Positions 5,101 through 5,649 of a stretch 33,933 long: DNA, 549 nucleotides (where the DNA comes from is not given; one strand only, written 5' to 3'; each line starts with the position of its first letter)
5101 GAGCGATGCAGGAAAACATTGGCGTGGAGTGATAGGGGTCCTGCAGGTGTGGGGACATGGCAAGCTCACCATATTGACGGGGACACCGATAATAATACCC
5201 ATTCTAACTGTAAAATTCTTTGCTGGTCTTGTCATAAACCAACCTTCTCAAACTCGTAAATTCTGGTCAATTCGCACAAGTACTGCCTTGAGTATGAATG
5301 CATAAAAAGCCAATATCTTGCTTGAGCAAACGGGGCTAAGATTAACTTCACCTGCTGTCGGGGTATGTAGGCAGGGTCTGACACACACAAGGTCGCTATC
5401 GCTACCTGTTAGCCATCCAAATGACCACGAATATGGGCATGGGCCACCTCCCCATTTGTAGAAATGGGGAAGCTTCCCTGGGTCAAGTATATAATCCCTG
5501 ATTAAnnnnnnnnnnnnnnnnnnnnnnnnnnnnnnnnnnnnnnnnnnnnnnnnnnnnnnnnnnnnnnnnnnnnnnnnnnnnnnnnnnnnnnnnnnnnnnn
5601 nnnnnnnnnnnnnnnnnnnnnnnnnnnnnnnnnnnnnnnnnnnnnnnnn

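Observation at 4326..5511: AT-rich 1.17-kb islet bounded by an exact 12-bp direct repeat, apparently inserted into a TPP-enzyme/M20-hydrolase operon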

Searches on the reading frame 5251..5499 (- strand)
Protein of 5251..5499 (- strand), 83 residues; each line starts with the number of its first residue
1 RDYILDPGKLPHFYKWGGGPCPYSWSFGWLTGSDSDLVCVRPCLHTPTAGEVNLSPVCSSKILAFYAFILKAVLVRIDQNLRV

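Call 62: search_protein_families(library=pfam, proteins=[window:5251-5499:-], max_evalue=10)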
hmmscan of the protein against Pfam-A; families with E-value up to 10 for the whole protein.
seq(83 aa): 0 families

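Call 70: search_protein_representatives(protein=window:5252-5499:-)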
Query: 82 residues. Proteins with E-value up to 0.001 (for the whole library): 97; up to 1e-10: 49; up to 1e-30: 0. The best 97 are listed.
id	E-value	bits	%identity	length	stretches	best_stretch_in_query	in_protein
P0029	2.0e-26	108.1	65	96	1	9-82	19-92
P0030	1.6e-23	98.8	59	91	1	9-82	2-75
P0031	1.6e-22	95.7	55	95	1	7-82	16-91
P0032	2.4e-22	95.0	56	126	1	3-82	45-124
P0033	1.1e-21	92.9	55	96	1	6-82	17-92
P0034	1.1e-20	89.7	53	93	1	10-81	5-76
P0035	2.4e-20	88.7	61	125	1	9-80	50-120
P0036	9.0e-20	86.8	53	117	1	9-81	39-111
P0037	1.4e-18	83.1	52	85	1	10-82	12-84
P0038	7.8e-18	80.6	52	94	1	13-81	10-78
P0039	1.3e-17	79.9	52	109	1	2-81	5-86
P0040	2.0e-17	79.3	54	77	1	9-81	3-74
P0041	2.4e-17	79.0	53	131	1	10-81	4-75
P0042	5.0e-17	78.0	53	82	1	14-81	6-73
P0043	1.7e-16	76.4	51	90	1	11-82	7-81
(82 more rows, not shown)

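Call 83: search_solved_structures(query=A5, max_evalue=1)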
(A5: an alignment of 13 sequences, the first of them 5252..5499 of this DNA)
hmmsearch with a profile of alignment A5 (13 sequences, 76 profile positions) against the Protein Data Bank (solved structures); distinct sequences matched with E-value up to 1: 0.

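Call 91: predict_structure(alignment_id=A5)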
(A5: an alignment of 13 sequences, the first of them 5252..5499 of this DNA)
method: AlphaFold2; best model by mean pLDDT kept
length: 82 residues; sequences in the alignment: 13
mean_pLDDT: 83.7   pTM: 0.72
mean pLDDT of the five models: 83.7, 81.1, 79.6, 68.0, 67.9
residues with pLDDT >= 90: 36; 70-90: 36; 50-70: 7; < 50: 3
segments of 3 or more residues with pLDDT < 50: none
pLDDT, mean of each block of 10 residues (from residue 1): 57 86 88 82 80 91 96 91 78
secondary structure, 60 per line:
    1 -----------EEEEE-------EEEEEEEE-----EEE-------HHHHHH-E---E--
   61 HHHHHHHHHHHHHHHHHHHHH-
elements in order: E12-16 E24-31 E37-39 H47-52 H61-81

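Call 95: fold_search(model_id=the predicted structure, library=pdb)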
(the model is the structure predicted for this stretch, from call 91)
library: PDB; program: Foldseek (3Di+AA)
matches with E <= 10: 2; with E <= 0.001: 0
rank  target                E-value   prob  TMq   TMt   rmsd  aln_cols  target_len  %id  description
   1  2k3d_MODEL_1_A        5.8e+00  0.01  0.19  0.18   9.0        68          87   13  Solution NMR structure of the folded 79 residue fragment of Lin0334 from Listeria innocua. Northeast Structura (released 2008-05-13)
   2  7zj1_B                8.6e+00  0.01  0.13  0.13  10.2        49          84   18  Crystal structure of ADAR1-dsRBD3 dimer (released 2023-10-25)

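Call 97: search_protein_families(library=padloc, proteins=[window:5252-5499:-], max_evalue=0.1)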
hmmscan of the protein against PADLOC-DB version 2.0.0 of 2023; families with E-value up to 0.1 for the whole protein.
window:5252-5499:- (82 aa): 0 families

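Call 98: search_protein_families(library=phrogs, alignment_id=A5, max_evalue=0.1)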
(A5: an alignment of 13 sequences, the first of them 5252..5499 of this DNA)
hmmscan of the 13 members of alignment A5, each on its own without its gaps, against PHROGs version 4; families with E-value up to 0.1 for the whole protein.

A. member 1, window:5252-5499:- (82 aa): 0 families

B. families by the number of members that match (of 13 scanned): 0 families
